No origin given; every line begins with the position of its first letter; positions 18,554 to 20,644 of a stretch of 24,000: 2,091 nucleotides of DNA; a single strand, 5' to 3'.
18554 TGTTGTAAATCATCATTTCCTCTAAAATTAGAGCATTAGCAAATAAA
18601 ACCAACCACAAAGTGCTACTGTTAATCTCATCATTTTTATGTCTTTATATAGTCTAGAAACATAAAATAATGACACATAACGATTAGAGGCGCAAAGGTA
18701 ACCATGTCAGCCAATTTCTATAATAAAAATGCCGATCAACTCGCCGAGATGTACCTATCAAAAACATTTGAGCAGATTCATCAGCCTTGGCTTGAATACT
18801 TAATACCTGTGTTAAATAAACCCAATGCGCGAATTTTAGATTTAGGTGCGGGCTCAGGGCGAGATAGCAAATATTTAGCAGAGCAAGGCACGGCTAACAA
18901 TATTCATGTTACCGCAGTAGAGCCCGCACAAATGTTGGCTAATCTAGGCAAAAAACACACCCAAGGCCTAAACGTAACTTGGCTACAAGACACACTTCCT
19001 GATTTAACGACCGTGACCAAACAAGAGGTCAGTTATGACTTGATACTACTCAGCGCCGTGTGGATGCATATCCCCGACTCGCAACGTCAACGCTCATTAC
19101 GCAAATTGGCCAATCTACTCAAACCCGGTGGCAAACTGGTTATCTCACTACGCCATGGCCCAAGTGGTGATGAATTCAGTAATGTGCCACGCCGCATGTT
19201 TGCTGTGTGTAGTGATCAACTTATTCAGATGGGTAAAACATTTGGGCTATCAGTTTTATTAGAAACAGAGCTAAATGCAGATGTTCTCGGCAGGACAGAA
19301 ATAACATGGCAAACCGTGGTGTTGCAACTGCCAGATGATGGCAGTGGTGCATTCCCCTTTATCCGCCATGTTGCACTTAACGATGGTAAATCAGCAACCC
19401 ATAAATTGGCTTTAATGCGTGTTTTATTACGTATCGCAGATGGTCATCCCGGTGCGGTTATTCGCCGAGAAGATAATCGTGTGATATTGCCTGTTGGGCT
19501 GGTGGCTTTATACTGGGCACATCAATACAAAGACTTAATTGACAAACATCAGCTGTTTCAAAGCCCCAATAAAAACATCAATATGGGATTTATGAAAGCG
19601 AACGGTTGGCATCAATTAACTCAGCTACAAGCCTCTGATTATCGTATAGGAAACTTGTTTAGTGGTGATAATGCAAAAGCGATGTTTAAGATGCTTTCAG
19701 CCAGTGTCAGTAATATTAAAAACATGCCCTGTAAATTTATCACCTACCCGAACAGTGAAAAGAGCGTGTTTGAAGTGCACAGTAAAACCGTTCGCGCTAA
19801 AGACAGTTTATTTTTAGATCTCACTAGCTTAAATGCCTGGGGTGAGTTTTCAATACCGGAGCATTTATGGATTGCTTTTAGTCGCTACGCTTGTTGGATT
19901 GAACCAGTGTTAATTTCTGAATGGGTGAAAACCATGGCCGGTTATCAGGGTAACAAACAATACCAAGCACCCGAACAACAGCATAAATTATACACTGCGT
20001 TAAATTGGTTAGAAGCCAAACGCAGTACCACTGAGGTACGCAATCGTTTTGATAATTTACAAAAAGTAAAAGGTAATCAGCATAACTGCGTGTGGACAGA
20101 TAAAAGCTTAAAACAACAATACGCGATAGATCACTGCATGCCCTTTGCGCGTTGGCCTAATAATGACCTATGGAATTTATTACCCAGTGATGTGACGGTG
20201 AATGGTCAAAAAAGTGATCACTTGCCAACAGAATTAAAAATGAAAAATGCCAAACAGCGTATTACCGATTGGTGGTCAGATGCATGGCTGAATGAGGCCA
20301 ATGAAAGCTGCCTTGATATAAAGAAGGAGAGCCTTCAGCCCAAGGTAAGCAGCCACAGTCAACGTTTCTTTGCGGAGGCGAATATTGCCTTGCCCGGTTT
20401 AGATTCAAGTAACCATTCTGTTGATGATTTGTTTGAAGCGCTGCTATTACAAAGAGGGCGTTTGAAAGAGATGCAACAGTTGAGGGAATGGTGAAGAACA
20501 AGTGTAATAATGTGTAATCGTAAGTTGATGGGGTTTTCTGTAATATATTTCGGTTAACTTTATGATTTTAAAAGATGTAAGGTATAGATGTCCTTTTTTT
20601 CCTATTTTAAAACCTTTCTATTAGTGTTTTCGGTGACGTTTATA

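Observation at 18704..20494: Methyltransferase / unknown domain / HNH nuclease fusion next to Hachiman: candidate undescribed single-gene defence or modification system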

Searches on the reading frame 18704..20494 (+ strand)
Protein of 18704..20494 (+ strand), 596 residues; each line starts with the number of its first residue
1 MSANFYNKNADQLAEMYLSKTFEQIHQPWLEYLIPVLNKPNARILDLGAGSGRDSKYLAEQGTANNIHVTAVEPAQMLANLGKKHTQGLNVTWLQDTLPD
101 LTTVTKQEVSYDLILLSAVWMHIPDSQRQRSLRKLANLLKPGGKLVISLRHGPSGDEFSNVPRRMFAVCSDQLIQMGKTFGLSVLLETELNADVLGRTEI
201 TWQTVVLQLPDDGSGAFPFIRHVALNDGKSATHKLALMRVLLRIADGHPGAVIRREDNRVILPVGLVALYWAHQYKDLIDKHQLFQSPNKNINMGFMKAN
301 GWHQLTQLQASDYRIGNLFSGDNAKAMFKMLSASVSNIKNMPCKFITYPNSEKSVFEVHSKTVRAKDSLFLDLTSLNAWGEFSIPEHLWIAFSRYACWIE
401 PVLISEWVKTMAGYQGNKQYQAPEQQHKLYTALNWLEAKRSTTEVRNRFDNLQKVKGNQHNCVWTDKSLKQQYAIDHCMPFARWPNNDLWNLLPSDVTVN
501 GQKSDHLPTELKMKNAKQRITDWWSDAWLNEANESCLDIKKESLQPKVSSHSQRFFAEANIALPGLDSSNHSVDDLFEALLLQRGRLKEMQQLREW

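Call 3: search_protein_families(library=pfam, proteins=[window:18704-20494:+], max_evalue=0.1)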
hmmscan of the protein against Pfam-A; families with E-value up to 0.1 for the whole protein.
window:18704-20494:+ (596 aa): 16 families
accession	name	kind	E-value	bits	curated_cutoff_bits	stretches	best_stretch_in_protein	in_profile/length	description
PF13649.12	Methyltransf_25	-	4.5e-15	56.6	27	1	44-143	1-97/97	Methyltransferase domain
PF13489.12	Methyltransf_23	-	4.2e-13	49.8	27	1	29-150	12-119/164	Methyltransferase domain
PF08242.18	Methyltransf_12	-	3.1e-12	47.5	30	1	45-145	1-98/98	Methyltransferase domain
PF08241.18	Methyltransf_11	-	3.4e-12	47.3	21.2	1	45-147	1-95/95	Methyltransferase domain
PF13847.12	Methyltransf_31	-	4.2e-10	39.9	27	1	39-148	2-110/145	Methyltransferase domain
PF03848.20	TehB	-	6.9e-06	26.1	20.4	1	42-145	32-130/193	Tellurite resistance protein TehB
PF01135.25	PCMT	-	1.3e-05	25.5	20.3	1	25-150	61-174/210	Protein-L-isoaspartate(D-aspartate) O-methyltransferase (PCMT)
PF13395.12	HNH_4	-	2.1e-05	24.8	22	1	469-508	13-53/54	HNH endonuclease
PF05891.18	Methyltransf_PK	-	0.00049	20.1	27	1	41-155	56-167/218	AdoMet dependent proline di-methyltransferase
PF01209.24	Ubie_methyltran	-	0.00092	19.1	20.1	1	24-147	30-151/233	ubiE/COQ5 methyltransferase family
PF06080.18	DUF938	-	0.0025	18.1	27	1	23-147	8-137/202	Protein of unknown function (DUF938)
PF01189.24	Methyltr_RsmB-F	-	0.015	15.4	27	1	39-118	7-87/199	16S rRNA methyltransferase RsmB/F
PF05724.17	TPMT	-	0.034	14.2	26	0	24-150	21-157/218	Thiopurine S-methyltransferase (TPMT)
PF20922.3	Anamorsin_N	-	0.043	14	27.1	0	98-148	39-88/163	Anamorsin, N-terminal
PF05175.20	MTS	-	0.047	13.8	23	1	32-147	22-138/170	Methyltransferase small domain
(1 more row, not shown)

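Call 4: search_protein_families(library=padloc, proteins=[window:18704-20494:+], max_evalue=0.1)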
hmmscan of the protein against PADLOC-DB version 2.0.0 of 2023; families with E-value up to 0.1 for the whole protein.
window:18704-20494:+ (596 aa): 5 families
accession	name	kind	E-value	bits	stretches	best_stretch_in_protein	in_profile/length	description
PDLC04134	mad2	-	1.3e-19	68.4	1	26-156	276-403/492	mads_2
PDLC04252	PDC-M01B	-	0.0055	13.8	1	441-531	78-167/294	-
PDLC01256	Cas9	-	0.006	13.4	1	456-520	508-576/711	"CAS-II-A,CAS-II-B,CAS-II-C; effector__SPE"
PDLC01460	Cas9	-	0.02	11.1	1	458-517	498-561/901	"CAS-II-A,CAS-II-B,CAS-II-C; effector__SPE"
PDLC03227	MTase_II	-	0.025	11.5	1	40-87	50-101/494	Type II methyltransferase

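Call 5: search_protein_families(library=ncbifam, proteins=[window:18704-20494:+], max_evalue=0.1)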
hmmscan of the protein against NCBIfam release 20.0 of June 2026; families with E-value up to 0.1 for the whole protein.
window:18704-20494:+ (596 aa): 38 families (the best 25 are shown)
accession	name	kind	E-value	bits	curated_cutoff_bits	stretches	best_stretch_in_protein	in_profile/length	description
NF043040.1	corrin_prot_MT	hypoth_equivalog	3.7e-11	42.9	180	1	37-148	38-148/216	corrinoid protein-associated methyltransferase CpaM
TIGR01983.1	UbiG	equivalog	5.6e-09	35.6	102.95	1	41-148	50-152/228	bifunctional 2-polyprenyl-6-hydroxyphenol methylase/3-demethylubiquinol 3-O-methyltransferase UbiG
NF041820.1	daptide_MTase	equivalog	1.2e-08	34.7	175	1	36-152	32-147/243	daptide-type RiPP biosynthesis methyltransferase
NF045667.1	MTase_DVU1556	equivalog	1.5e-07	31.1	155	1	39-148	21-120/213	DVU_1556 family methyltransferase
NF001453.0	PRK00312.1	equivalog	2.1e-07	30.7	188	1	39-151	79-179/217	protein-L-isoaspartate(D-aspartate) O-methyltransferase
NF008405.0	PRK11207.1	equivalog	8.2e-07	28.7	218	1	40-143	30-128/198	tellurite resistance methyltransferase TehB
TIGR02072.1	BioC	equivalog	1e-06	28.8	184.95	1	33-154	23-139/244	malonyl-ACP O-methyltransferase BioC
NF008992.0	PRK12335.1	equivalog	6e-06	25.6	303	1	35-143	117-219/289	SAM-dependent methyltransferase TehB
NF038261.1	rhodoquin_RquA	equivalog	9.9e-06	25.4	175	1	40-147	49-153/218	rhodoquinone biosynthesis methyltransferase RquA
NF001244.0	PRK00216.1-5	equivalog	2.1e-05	23.9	216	1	25-153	32-159/236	bifunctional demethylmenaquinone methyltransferase/2-methoxy-6-polyprenyl-1,4-benzoquinol methylase UbiE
NF041536.1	ArsM_DUF2284_UU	exception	2.3e-05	23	575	1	42-148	78-181/459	arsenite methyltransferase/DUF2284 domain selenoprotein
TIGR01934.1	MenG_MenH_UbiE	subfamily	3.3e-05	23.3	158.35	1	25-147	23-141/223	ubiquinone/menaquinone biosynthesis methyltransferase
NF001241.0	PRK00216.1-2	equivalog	5e-05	23.1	327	1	38-160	49-160/231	demethylmenaquinone methyltransferase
NF008264.0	PRK11036.1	equivalog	9.4e-05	22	366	1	30-147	34-147/261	tRNA uridine 5-oxyacetic acid(34) methyltransferase CmoM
TIGR00477.1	tehB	equivalog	0.0001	21.7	219.5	1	42-145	75-172/238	tellurite resistance methyltransferase TehB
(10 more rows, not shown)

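Call 6: find_homologous_proteins(query=window:18704-20491:+)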
Query window:18704-20491:+ (596 aa): 1291 proteins with E <= 0.001 among 8000 candidates; the best 120 are listed.
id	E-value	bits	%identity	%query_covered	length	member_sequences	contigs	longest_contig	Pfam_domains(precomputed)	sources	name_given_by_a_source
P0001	0.0e+0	1382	100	100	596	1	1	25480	PF13847.13,PF13489.13,PF03848.21,PF13649.13,PF13395.13,PF01135.26,PF08241.19,PF08242.19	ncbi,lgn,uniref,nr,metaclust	ncbi:class I SAM-dependent methyltransferase [Psychromonas hadalis]|uniref:class I SAM-dependent met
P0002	0.0e+0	1146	83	100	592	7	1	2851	PF13847.13,PF13489.13,PF13649.13,PF13395.13,PF08241.19,PF08242.19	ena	-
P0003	0.0e+0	1138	83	100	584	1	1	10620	PF13847.13,PF13489.13,PF03848.21,PF13649.13,PF13395.13,PF01135.26,PF08241.19,PF08242.19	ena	-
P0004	0.0e+0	1134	83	100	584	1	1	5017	PF13847.13,PF13489.13,PF13649.13,PF13395.13,PF08241.19,PF08242.19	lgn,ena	-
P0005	0.0e+0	1133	83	100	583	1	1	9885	PF13847.13,PF13489.13,PF13649.13,PF13395.13,PF01135.26,PF08241.19,PF08242.19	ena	-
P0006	0.0e+0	1129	83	100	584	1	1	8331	PF13847.13,PF13489.13,PF13649.13,PF13395.13,PF08241.19,PF08242.19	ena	-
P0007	0.0e+0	1123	82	100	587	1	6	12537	PF13847.13,PF13489.13,PF13649.13,PF13395.13,PF08241.19,PF08242.19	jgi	-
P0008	0.0e+0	1115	82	100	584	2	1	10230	PF13847.13,PF13489.13,PF13649.13,PF13395.13,PF01135.26,PF08241.19,PF08242.19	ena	-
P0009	0.0e+0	1107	81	100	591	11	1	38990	PF13847.13,PF13489.13,PF13649.13,PF13395.13,PF08241.19,PF08242.19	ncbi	ncbi:methyltransferase domain-containing protein [Vibrio sp. 1-Bac 57]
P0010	0.0e+0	1107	81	100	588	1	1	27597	PF13847.13,PF13489.13,PF13649.13,PF13395.13,PF08241.19,PF08242.19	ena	-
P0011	0.0e+0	1105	81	100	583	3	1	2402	PF13847.13,PF13489.13,PF03848.21,PF13649.13,PF13395.13,PF01135.26,PF08241.19,PF08242.19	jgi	jgi:SAM-dependent methyltransferase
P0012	0.0e+0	1102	80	100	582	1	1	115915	PF13847.13,PF13489.13,PF13649.13,PF13395.13,PF08241.19,PF08242.19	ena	-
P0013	0.0e+0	1089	80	100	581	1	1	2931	PF13847.13,PF13489.13,PF13649.13,PF13395.13,PF08241.19,PF08242.19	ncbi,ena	-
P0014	0.0e+0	1086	78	100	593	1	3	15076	PF13847.13,PF13489.13,PF03848.21,PF13649.13,PF08241.19,PF08242.19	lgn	-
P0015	0.0e+0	1084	80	100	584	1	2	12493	PF13847.13,PF13489.13,PF03848.21,PF13649.13,PF13395.13,PF08241.19,PF08242.19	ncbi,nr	ncbi:MAG: methyltransferase domain-containing protein [Psychromonas sp.]|nr:methyltransferase domain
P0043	4.8e-270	915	67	100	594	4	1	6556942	PF13847.13,PF13489.13,PF13649.13,PF13395.13,PF01135.26,PF08241.19,PF08242.19,PF05891.19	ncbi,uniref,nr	ncbi:class I SAM-dependent methyltransferase [Thalassomonas actiniarum]|uniref:Methyltransferase dom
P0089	1.5e-260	884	63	100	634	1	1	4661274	PF13847.13,PF13489.13,PF13649.13,PF13395.13,PF08241.19,PF08242.19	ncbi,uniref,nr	ncbi:class I SAM-dependent methyltransferase [Cognaticolwellia beringensis]|uniref:SAM-dependent met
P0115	4.6e-259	879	64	100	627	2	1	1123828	PF13847.13,PF13489.13,PF13649.13,PF13395.13,PF08241.19,PF08242.19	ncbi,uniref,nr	ncbi:class I SAM-dependent methyltransferase [Cognaticolwellia mytili]|uniref:class I SAM-dependent 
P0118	7.2e-259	878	64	100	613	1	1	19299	PF13847.13,PF13489.13,PF13649.13,PF13395.13,PF08241.19,PF08242.19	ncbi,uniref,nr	ncbi:methyltransferase domain-containing protein [Shewanella sp. 202IG2-18]|uniref:methyltransferase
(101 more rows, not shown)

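Call 7: search_solved_structures(query=window:18704-20491:+, max_evalue=1)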
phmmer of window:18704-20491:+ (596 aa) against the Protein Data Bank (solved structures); distinct sequences matched with E-value up to 1: 76 (the best 60 are shown).
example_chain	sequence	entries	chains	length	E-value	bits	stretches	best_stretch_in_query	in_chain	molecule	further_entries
5wp5_A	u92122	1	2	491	5.2e-10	41.7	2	31-148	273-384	Phosphomethylethanolamine N-methyltransferase 2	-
5wp4_A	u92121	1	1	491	3.1e-07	32.6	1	35-149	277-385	Phosphoethanolamine N-methyltransferase 1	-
9sls_A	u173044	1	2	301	6.4e-07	31.5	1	42-150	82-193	Methyltransferase type 12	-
24uw_A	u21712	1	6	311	1.2e-06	30.6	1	40-148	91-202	FPP-methyltransferase VbFPPMT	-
2i6g_A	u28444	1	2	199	1.9e-06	30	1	42-148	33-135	Putative methyltransferase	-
9sm1_A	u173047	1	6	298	4.3e-06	28.8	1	40-148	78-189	Methyltransferase domain protein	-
24ux_A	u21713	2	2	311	4.7e-06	28.7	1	40-148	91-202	Methyltransferase domain protein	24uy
9sm0_A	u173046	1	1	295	5.5e-06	28.5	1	42-149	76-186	Methyltransferase domain-containing protein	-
2kw5_A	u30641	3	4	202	1.7e-05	26.9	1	31-147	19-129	Slr1183 protein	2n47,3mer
4kdr_A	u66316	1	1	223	3.3e-05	25.9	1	42-149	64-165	3-demethylubiquinone-9 3-methyltransferase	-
5dpm_A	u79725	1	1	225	3.4e-05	25.8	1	42-149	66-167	Ubiquinone biosynthesis O-methyltransferase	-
4kdc_A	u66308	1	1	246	4.2e-05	25.5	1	42-149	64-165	3-demethylubiquinone-9 3-methyltransferase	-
4iv8_A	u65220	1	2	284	4.3e-05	25.5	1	35-148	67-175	Phosphoethanolamine N-methyltransferase,putative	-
8xt7_A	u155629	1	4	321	4.9e-05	25.3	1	39-148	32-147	Arsenite methyltransferase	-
5evj_A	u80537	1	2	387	0.00018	23.4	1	41-146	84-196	Arsenite methyltransferase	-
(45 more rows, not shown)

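Call 12: find_related_loci(query=A1, collection=genome_contigs, flank=10000)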
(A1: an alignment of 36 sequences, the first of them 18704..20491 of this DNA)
Query A1 (596 aa) in genome_contigs; peptide patterns used: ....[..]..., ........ (x = any residue, [..] = any of these).
188 stretches matched a pattern; 182 encode a relative of the query (tblastn E <= 1e-3); the best 80 are kept; 80 distinct loci.
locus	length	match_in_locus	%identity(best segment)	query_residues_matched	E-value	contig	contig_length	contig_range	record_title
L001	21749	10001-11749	80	1-596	0e+0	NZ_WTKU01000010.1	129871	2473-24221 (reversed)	Psychromonas sp. SA13A SA11_scaffold10, whole genome shotgun sequence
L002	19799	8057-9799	78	1-596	0e+0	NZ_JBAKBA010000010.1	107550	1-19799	Psychromonas arctica strain TI.2.07 c_000000000010, whole genome shotgun sequence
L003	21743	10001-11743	77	1-596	0e+0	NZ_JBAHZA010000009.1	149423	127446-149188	Psychromonas arctica strain 14N.309.X.SLOW.A.F1 NODE_9, whole genome shotgun sequence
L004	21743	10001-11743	78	1-596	0e+0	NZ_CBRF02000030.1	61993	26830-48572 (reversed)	Psychromonas sp. SP041, whole genome shotgun sequence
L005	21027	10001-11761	75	2-596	0e+0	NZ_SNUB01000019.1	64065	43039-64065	Psychromonas sp. RZ5 RZ5_contig_19, whole genome shotgun sequence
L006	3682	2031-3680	78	1-558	0e+0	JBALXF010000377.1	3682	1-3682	MAG: Psychromonas sp. isolate 8NakV-12 NODE_377_length_3682_cov_1.664078, whole genome shotgun sequence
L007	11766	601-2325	70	1-596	0e+0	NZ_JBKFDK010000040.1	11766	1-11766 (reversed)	Motilimonas sp. KMU-193 40, whole genome shotgun sequence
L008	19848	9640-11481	65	1-596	0e+0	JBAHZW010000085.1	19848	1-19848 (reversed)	MAG: Colwellia sp. isolate bin.13b k141_15249, whole genome shotgun sequence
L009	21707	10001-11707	67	1-596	0e+0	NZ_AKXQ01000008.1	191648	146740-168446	Moritella dasanensis ArB 0140 111.MD140.1_8, whole genome shotgun sequence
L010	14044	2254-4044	66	5-596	0e+0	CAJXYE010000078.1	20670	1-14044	MAG TPA_asm: uncultured Colwellia sp. isolate SRR3580187_bin.31_MetaBAT_v2.12.1_MAG genome assembly, contig: NODE_1132_l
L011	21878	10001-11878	64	1-596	0e+0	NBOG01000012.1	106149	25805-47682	Cognaticolwellia sediminilitoris strain KCTC 52213 scaffold12, whole genome shotgun sequence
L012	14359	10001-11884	64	1-596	0e+0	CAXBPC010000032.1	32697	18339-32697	MAG TPA_asm: uncultured Marinifilaceae bacterium isolate ERR2762185_concoct_55 genome assembly, contig: ERZ3422319.1131,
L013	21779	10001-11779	66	1-596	0e+0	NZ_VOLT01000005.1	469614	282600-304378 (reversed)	Colwellia demingiae strain ACAM 459 NODE_5_length_469614_cov_118.873, whole genome shotgun sequence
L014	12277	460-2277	66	1-596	0e+0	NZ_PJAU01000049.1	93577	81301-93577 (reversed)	Colwellia sp. 75C3 contig14, whole genome shotgun sequence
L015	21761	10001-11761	67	5-596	0e+0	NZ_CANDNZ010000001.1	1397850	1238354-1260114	Thalassomonas sp. RHCl1 NODE_1_length_1397850_cov_99.1625, whole genome shotgun sequence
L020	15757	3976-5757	64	1-596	0e+0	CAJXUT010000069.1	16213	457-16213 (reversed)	MAG TPA_asm: uncultured Colwellia sp. isolate SRR3933264_bin.3_MetaBAT_v2.12.1_MAG genome assembly, contig: NODE_119_len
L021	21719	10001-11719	67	1-596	0e+0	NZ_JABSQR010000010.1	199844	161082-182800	MAG: Moritella sp. isolate DT_65 DT-Moritella-2_scaffold_15, whole genome shotgun sequence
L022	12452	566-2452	64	5-596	0e+0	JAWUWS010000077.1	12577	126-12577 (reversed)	MAG: Psychrosphaera sp. isolate HBSea_ice_MAG489 BAT.489_1038725_flag=0_multi=13.9739_len=12577, whole genome shotgun se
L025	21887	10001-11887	63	1-596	0e+0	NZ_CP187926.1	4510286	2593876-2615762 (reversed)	Pseudocolwellia sp. HL-MZ7 chromosome, complete genome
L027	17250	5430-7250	64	1-596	0e+0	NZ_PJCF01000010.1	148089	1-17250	Paraglaciecola sp. MB-3u-78 contig14, whole genome shotgun sequence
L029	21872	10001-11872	63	1-596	0e+0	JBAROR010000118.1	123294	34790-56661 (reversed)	MAG: Cognaticolwellia sp. isolate MFD12168_ilm_asm_bin13 k127_73716, whole genome shotgun sequence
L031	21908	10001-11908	63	5-596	0e+0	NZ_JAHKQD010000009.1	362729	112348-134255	Colwellia sp. C2M11 C2M11_C2M11_contig_4, whole genome shotgun sequence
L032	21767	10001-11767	64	1-596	0e+0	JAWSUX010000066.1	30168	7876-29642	MAG: Colwellia sp. isolate BHT04_PHB_gam2 A6P3HB_contig_410, whole genome shotgun sequence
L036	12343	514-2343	64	5-596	0e+0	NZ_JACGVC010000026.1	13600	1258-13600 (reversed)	Colwellia sp. MB3u-45 NODE_897992_length_13600_cov_24.3, whole genome shotgun sequence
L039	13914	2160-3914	63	1-596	0e+0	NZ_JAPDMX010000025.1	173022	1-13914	Shewanella subflava strain FYR11-62 NODE_8_length_173022_cov_119.029767, whole genome shotgun sequence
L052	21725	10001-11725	60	1-596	0e+0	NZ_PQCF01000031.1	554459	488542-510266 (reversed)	Pseudoalteromonas sp. T1lg88 NODE_76, whole genome shotgun sequence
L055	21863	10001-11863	58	1-596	0e+0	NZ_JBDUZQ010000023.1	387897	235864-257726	MAG: Paraglaciecola sp. isolate CB.43.F.B2_119_89 CB_43_F_B2_119_89_000000000023, whole genome shotgun sequence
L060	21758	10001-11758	58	1-596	0e+0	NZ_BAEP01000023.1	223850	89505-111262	Paraglaciecola mesophila KMM 241, whole genome shotgun sequence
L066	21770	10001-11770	57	1-596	0e+0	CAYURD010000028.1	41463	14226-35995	MAG TPA_asm: uncultured Glaciecola sp. isolate SRP268394_co2_148 genome assembly, contig: NODE_1183_length_41463_cov_7.0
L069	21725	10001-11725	59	1-596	0e+0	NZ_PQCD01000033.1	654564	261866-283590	Pseudoalteromonas sp. T1lg75 NODE_52, whole genome shotgun sequence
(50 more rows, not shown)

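Call 18: predict_structure(alignment_id=A1)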
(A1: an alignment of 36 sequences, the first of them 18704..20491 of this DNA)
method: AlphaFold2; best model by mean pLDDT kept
length: 596 residues; sequences in the alignment: 36
mean_pLDDT: 68.9   pTM: 0.49
mean pLDDT of the five models: 68.9, 66.9, 62.0, 61.8, 59.9
residues with pLDDT >= 90: 95; 70-90: 242; 50-70: 122; < 50: 137
segments of 3 or more residues with pLDDT < 50: 156-162, 288-293, 436-508, 527-548, 561-568, 587-596
pLDDT, mean of each block of 10 residues (from residue 1): 62 83 91 91 90 93 94 85 91 84 72 91 83 79 88 57 72 76 83 84 87 58 59 77 67 75 91 80 60 49 73 78 89 88 72 82 86 87 83 62 72 73 77 51 39 44 36 32 32 34 41 57 50 39 42 54 47 62 53 33
secondary structure, 60 per line:
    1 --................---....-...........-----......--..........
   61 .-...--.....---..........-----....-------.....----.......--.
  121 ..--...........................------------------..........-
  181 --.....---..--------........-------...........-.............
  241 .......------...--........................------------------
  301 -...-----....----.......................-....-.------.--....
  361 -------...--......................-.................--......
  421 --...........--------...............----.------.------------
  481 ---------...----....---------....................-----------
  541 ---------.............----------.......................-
elements in order: H3-18 H22-25 H27-37 E43-48 H51-61 E68-72 H76-85 E91-94 H102-106 E111-117 H125-138 E139-151 H170-179 E183-187 E201-208 H216-226 H228-247 E254-256 E259-263 H264-282 H310-313 E318-320 H321-340 H342-345 E357-360 E368-370 H373-379 E380-385 H386-394 H396-412 H415-420 H423-433 H442-456 H497-500 H510-529 H550-562 H573-595
